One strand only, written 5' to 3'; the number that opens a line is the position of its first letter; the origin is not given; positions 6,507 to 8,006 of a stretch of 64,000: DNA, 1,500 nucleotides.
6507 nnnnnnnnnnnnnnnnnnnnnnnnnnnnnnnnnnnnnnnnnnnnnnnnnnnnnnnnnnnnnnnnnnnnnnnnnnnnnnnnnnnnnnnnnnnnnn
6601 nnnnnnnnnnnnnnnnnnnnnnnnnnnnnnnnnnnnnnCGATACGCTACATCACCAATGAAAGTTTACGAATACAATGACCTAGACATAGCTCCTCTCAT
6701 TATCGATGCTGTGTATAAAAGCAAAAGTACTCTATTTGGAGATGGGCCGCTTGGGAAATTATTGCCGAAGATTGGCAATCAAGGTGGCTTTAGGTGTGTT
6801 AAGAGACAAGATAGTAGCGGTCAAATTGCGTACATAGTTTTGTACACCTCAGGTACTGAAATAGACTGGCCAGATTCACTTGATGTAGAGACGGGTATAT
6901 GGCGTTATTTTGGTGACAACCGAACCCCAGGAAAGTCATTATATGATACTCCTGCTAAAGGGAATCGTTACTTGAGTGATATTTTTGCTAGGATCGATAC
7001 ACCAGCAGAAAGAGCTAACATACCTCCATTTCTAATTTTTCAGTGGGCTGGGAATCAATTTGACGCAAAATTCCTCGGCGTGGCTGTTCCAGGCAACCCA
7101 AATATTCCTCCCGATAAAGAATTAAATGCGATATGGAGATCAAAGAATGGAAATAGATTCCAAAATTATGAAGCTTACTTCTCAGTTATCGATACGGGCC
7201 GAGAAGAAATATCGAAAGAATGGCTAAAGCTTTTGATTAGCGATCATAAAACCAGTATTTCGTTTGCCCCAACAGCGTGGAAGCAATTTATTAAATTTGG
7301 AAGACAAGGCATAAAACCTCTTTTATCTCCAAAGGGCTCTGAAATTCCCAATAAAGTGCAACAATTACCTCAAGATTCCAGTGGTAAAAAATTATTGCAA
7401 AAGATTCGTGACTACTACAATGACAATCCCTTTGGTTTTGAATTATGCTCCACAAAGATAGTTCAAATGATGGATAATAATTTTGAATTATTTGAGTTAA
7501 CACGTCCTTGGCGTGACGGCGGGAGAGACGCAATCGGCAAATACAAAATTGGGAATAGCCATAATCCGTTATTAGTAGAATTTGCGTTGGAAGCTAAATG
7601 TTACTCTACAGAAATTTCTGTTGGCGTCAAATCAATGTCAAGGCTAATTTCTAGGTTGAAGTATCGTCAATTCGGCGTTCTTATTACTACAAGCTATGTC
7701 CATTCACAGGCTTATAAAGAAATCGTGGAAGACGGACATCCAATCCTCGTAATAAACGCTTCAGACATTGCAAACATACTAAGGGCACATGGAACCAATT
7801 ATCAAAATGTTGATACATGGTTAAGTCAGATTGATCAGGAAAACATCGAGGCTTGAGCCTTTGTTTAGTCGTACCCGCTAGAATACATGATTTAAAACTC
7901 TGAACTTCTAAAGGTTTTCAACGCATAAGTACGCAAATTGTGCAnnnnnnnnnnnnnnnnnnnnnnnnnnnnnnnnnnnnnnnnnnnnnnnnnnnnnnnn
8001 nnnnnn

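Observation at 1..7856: Dcm-linked Z1 ATPase / DUF4420 nuclease / AIPR operon with a fifth nuclease-like gene: a predicted but uncharacterised defense module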

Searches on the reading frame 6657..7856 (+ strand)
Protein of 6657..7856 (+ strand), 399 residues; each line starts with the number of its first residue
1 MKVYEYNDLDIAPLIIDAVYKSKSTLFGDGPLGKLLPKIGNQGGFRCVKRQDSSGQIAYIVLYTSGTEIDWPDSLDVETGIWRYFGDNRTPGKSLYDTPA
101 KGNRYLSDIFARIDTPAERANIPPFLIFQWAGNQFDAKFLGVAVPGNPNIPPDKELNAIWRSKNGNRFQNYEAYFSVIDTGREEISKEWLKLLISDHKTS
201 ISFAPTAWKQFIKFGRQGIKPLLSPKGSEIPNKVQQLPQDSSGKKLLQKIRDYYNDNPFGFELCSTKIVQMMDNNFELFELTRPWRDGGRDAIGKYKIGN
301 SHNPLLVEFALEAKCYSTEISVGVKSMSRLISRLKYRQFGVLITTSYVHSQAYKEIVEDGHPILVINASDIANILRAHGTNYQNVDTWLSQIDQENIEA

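Call 6: search_protein_families(library=pfam, proteins=[window:6657-7856:+], max_evalue=0.01)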
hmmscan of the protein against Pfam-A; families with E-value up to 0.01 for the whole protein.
window:6657-7856:+ (399 aa): 2 families
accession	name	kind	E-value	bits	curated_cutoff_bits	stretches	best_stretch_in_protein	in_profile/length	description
PF18062.7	RE_AspBHI_N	-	1.5e-48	165.2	27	1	31-215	8-184/185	Restriction endonuclease AspBHI N-terminal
PF04471.18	Mrr_cat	-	7.1e-11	42.7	21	1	258-374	6-114/115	Restriction endonuclease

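Call 7: search_protein_families(library=padloc, proteins=[window:6657-7856:+], max_evalue=0.01)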
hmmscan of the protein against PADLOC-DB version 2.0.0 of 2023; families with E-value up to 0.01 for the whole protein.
window:6657-7856:+ (399 aa): 3 families
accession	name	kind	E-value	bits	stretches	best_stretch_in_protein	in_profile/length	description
PDLC03203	mREase_II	-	4.5e-139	462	1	1-391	1-388/393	Type II methyl-directed restriction enzyme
PDLC03206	mREase_II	-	1.4e-33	114.1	1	66-378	76-399/434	Type II methyl-directed restriction enzyme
PDLC04806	PDC-S02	-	2.4e-07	28.3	1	238-381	170-306/324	-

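Call 8: search_protein_families(library=ncbifam, proteins=[window:6657-7856:+], max_evalue=0.01)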
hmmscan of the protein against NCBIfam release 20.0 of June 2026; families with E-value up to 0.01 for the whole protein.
window:6657-7856:+ (399 aa): 0 families

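Call 30: search_solved_structures(query=window:6657-7856:+, max_evalue=0.01, show_alignments=2)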
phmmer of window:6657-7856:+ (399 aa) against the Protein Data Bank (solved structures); distinct sequences matched with E-value up to 0.01: 3.
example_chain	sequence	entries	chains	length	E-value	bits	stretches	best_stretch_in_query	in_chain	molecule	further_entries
4oc8_A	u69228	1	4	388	6.1e-93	315.1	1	12-392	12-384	restriction endonuclease AspBHI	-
4rzl_A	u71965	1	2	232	6e-38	134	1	2-203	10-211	Restriction endonuclease LpnPI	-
4f0p_A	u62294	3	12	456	3.5e-20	75.5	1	65-383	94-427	Restriction endonuclease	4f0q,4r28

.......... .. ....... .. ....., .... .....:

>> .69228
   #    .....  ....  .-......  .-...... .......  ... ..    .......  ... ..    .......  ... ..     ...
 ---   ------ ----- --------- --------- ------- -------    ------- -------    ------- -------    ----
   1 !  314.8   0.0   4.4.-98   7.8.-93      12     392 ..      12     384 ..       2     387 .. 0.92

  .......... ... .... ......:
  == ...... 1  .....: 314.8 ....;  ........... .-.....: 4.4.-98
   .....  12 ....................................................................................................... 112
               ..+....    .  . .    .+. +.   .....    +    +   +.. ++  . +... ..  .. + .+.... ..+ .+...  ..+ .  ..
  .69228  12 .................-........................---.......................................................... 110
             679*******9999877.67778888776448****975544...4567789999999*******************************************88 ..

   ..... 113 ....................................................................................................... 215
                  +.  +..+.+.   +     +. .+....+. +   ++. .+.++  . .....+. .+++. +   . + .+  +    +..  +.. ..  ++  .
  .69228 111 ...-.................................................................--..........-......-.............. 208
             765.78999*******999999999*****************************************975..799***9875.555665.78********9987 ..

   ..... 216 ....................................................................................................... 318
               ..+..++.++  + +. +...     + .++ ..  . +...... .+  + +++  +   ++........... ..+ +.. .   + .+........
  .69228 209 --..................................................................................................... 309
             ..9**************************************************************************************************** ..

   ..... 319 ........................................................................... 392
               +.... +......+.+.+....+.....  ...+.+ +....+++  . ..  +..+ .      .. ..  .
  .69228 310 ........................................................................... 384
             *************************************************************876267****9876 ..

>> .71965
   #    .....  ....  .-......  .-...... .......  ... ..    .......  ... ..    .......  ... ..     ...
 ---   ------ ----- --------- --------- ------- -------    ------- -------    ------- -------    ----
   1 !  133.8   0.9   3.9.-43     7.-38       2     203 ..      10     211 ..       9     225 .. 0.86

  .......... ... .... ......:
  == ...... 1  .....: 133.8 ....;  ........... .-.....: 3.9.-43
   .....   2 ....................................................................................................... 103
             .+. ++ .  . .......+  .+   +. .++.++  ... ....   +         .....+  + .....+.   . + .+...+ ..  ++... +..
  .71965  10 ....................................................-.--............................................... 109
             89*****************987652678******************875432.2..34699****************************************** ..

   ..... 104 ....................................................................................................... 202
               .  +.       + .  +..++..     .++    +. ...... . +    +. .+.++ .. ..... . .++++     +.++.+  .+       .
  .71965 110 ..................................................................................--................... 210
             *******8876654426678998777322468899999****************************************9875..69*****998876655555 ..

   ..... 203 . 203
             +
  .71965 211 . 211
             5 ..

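Call 60: find_homologous_proteins(query=window:6657-7856:+, max_evalue=1e-10)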
Query window:6657-7856:+ (399 aa): 4889 proteins with E <= 1e-10 among 7071 candidates; the best 120 are listed.
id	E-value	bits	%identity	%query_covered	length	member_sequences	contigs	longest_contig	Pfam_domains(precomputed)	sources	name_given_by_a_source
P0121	1.5e-273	925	100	100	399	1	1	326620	PF18062.9,PF04471.19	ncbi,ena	-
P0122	9.1e-247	837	89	99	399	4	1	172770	PF18062.9,PF04471.19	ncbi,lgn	-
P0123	1.3e-246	836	88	100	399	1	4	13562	PF18062.9,PF04471.19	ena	-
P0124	9.4e-246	833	88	100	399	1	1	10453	PF18062.9,PF04471.19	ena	-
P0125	1.6e-244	829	89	99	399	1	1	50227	PF18062.9,PF04471.19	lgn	-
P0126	3.0e-242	822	87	99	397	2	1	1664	PF18062.9,PF04471.19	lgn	-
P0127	9.8e-239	810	86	99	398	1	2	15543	PF18062.9,PF04471.19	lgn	-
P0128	6.3e-238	808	86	100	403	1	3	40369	PF18062.9,PF04471.19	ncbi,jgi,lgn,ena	ncbi:MAG: restriction endonuclease [bacterium]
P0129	1.7e-233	793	84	99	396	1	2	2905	PF18062.9,PF04471.19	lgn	-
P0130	1.9e-230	783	81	100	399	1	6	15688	PF18062.9,PF04471.19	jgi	jgi:hypothetical protein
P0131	2.3e-227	773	81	99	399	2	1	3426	PF18062.9,PF04471.19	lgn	-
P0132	1.9e-225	766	81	99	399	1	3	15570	PF18062.9,PF04471.19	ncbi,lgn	-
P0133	3.5e-225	766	81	99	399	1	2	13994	PF18062.9,PF04471.19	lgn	-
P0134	6.6e-216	735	78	98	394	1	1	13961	PF18062.9,PF04471.19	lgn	-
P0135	1.6e-213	727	75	100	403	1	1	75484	PF18062.9,PF04471.19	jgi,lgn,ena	-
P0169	3.0e-149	515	58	98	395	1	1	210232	PF18062.9,PF04471.19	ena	-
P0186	1.3e-145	503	56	98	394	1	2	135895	PF18062.9,PF04471.19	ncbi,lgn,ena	-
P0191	4.5e-144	498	56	98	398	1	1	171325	PF18062.9,PF04471.19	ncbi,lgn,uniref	ncbi:MAG: restriction endonuclease [Dehalococcoides mccartyi]|uniref:restriction endonuclease n=1 Ta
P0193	1.0e-143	497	55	98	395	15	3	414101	PF18062.9,PF04471.19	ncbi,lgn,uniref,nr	ncbi:restriction endonuclease [Dorea sp. D27]|uniref:restriction endonuclease n=1 Tax=Dorea sp. D27 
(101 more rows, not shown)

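Call 61: find_encoding_contigs(protein=P0191, flank=10000, max_places=1)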
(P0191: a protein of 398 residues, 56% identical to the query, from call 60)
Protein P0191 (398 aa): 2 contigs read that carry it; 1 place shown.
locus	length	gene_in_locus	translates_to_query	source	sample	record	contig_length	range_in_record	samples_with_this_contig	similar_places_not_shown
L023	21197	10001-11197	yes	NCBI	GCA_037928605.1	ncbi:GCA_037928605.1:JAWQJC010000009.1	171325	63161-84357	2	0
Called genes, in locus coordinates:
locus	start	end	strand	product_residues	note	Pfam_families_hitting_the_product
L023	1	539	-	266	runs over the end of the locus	-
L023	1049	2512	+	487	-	PF02518:HATPase_c (faint), PF13589:HATPase_c_3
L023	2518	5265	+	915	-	PF04851:ResIII (faint), PF10593:Z1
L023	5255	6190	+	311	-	PF14390:DUF4420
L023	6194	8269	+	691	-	PF22879:AIPR_N, PF10592:AIPR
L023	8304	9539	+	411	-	PF00145:DNA_methylase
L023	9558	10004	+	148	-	PF03852:Vsr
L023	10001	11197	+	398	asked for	PF18062:RE_AspBHI_N, PF04471:Mrr_cat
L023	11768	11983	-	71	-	-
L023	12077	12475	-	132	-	-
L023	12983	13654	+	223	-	PF00072:Response_reg, PF00486:Trans_reg_C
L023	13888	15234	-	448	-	PF00672:HAMP (weak), PF00512:HisKA, PF02518:HATPase_c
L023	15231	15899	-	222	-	PF00072:Response_reg, PF00486:Trans_reg_C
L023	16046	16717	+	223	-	-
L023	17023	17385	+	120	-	PF08818:DUF1801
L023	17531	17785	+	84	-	PF01713:Smr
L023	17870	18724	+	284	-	PF00551:Formyl_trans_N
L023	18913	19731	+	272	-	-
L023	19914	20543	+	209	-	PF00160:Pro_isomerase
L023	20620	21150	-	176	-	PF01625:PMSR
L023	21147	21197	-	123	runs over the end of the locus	PF01641:SelR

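Call 62: find_encoding_contigs(protein=P0193, flank=10000, max_places=1)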
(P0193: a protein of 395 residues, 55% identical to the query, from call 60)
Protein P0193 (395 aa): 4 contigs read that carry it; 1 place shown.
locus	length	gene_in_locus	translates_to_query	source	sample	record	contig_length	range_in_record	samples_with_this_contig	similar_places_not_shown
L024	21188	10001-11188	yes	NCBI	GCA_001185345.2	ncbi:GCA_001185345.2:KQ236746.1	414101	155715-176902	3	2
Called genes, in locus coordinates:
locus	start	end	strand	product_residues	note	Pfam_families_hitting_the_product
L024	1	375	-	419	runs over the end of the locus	PF01548:DEDD_Tnp_IS110, PF02371:Transposase_20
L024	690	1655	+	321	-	PF01510:Amidase_2, PF08239:SH3_3 (faint)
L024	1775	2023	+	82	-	-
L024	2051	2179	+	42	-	-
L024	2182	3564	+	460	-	PF00239:Resolvase, PF07508:Recombinase, PF13408:Zn_ribbon_recom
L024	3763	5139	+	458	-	PF00145:DNA_methylase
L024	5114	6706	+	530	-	PF13589:HATPase_c_3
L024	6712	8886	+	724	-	PF10593:Z1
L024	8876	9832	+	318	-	PF14390:DUF4420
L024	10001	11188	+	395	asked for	PF18062:RE_AspBHI_N, PF04471:Mrr_cat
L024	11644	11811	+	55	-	-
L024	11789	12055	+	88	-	-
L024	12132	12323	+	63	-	-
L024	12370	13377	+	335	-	PF17761:DUF1016_N, PF06250:YhcG_C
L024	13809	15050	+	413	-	PF00872:Transposase_mut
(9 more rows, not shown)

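Call 63: find_encoding_contigs(protein=P0186, flank=10000, max_places=1)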
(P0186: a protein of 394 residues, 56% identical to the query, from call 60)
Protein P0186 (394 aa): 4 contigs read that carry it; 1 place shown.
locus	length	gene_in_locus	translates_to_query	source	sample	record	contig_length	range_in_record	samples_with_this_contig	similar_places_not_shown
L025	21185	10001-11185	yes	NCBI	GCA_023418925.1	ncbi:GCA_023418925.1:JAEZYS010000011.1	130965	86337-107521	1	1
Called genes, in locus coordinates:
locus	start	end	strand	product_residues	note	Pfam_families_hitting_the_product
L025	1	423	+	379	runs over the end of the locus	PF12686:DUF3800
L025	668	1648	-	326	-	-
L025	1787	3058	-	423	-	PF02195:ParB_N, PF01555:N6_N4_Mtase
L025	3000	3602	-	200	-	-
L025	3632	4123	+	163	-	-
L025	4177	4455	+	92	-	-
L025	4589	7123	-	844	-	PF16793:RepB_primase, PF08706:D5_N, PF19263:DUF5906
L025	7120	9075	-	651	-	PF01612:DNA_pol_A_exo1, PF00476:DNA_pol_A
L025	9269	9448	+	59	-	-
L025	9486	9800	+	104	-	-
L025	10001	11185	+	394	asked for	PF18062:RE_AspBHI_N, PF04471:Mrr_cat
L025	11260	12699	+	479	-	PF12728:HTH_17 (weak), PF00145:DNA_methylase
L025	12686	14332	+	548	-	PF13589:HATPase_c_3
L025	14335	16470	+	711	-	PF10593:Z1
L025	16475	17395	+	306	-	PF14390:DUF4420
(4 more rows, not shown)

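Call 64: find_encoding_contigs(protein=P0169, flank=10000, max_places=1)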
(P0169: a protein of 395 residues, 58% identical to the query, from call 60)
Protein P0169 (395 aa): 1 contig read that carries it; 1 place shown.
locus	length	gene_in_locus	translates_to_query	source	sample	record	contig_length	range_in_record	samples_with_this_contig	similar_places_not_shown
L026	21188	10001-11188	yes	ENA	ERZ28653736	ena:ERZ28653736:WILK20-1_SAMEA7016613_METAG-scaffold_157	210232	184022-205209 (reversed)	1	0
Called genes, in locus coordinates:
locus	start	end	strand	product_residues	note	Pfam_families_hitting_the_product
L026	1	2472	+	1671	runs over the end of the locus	PF25794:SACS, PF00580:UvrD-helicase (weak), PF13086:AAA_11, PF13245:AAA_19, PF13604:AAA_30 (weak), PF13087:AAA_12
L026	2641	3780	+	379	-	PF07804:HipA_C (weak)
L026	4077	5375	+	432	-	PF00145:DNA_methylase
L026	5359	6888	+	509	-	PF13589:HATPase_c_3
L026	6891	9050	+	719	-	PF10593:Z1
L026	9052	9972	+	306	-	PF14390:DUF4420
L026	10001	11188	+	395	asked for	PF18062:RE_AspBHI_N, PF04471:Mrr_cat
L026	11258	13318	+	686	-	PF24718:HTH_73 (weak), PF07728:AAA_5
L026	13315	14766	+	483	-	PF09563:RE_LlaJI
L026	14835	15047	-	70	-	-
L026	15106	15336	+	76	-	-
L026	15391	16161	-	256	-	-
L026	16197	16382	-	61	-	-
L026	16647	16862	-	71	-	-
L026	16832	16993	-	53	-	-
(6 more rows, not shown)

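Call 67: find_related_loci(query=A2, collection=metagenome_contigs, flank=10000)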
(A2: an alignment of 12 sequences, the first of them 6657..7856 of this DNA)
Query A2 (399 aa) in metagenome_contigs; peptide patterns used: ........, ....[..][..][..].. (x = any residue, [..] = any of these).
600 stretches matched a pattern (row limit reached: there are more); 493 encode a relative of the query (tblastn E <= 1e-3); the best 80 are kept; 80 distinct loci.
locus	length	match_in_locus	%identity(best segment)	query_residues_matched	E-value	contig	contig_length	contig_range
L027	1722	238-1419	58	1-393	6e-168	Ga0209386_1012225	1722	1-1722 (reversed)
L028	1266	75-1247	58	1-389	2e-166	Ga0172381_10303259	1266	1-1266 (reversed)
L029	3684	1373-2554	56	1-393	4e-154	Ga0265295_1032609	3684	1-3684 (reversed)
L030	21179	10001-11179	55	5-393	2e-146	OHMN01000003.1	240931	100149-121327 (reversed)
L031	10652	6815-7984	54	6-393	2e-145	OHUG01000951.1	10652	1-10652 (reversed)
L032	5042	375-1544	54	6-393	3e-147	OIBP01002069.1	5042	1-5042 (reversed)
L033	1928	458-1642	54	4-394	3e-156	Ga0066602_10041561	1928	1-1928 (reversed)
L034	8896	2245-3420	53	6-393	7e-144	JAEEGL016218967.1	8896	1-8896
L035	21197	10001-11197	54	1-396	6e-144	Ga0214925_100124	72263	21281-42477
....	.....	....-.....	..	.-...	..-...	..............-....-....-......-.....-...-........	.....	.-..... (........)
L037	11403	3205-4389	55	5-395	4e-143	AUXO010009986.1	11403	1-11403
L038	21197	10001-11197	53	5-396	6e-143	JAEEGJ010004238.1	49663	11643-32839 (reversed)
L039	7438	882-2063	54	5-394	4e-143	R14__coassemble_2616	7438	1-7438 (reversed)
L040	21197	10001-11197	53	5-396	6e-143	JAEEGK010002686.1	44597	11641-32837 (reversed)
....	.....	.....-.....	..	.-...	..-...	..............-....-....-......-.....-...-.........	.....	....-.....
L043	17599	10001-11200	53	1-396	9e-143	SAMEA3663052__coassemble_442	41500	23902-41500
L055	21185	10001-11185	54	6-396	2e-138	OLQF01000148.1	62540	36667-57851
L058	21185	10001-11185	53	6-396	5e-138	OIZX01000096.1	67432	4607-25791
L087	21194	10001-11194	51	5-396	2e-134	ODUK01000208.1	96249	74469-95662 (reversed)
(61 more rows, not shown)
